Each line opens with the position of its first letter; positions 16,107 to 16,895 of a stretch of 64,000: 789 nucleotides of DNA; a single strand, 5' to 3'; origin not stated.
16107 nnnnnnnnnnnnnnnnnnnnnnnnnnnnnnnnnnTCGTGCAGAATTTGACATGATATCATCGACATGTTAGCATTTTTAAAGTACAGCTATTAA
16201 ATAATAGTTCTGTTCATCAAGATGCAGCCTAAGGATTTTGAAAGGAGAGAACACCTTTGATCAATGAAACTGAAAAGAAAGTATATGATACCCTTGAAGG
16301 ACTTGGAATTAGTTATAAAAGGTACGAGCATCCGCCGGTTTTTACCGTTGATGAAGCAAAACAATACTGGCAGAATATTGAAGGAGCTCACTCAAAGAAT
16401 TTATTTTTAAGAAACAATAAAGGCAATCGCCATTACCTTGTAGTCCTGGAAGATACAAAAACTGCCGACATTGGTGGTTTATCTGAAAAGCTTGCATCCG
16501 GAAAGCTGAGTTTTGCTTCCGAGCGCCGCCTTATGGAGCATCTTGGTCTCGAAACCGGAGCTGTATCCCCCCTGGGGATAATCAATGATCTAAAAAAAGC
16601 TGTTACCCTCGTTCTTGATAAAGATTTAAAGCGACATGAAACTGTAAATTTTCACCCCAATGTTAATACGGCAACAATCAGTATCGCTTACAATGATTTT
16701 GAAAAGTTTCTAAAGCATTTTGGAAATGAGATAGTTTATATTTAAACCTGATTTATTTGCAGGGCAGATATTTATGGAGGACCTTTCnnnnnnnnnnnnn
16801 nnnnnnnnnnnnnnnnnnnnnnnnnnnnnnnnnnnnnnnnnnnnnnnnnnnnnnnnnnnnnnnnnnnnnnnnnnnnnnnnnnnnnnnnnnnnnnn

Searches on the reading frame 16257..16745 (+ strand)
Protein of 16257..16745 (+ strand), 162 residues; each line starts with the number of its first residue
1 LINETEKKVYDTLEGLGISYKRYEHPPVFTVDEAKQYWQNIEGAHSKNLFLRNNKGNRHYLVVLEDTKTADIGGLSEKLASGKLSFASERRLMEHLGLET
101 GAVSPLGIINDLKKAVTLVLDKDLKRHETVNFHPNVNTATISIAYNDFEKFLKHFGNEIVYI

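Call 32: search_protein_families(library=pfam, proteins=[window:16257-16745:+], max_evalue=0.00001)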
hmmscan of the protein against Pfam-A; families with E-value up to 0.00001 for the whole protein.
window:16257-16745:+ (162 aa): 1 family
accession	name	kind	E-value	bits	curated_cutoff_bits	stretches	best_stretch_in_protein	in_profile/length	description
PF04073.20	tRNA_edit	-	1.3e-29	103.3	25.5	1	25-151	1-123/123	Aminoacyl-tRNA editing domain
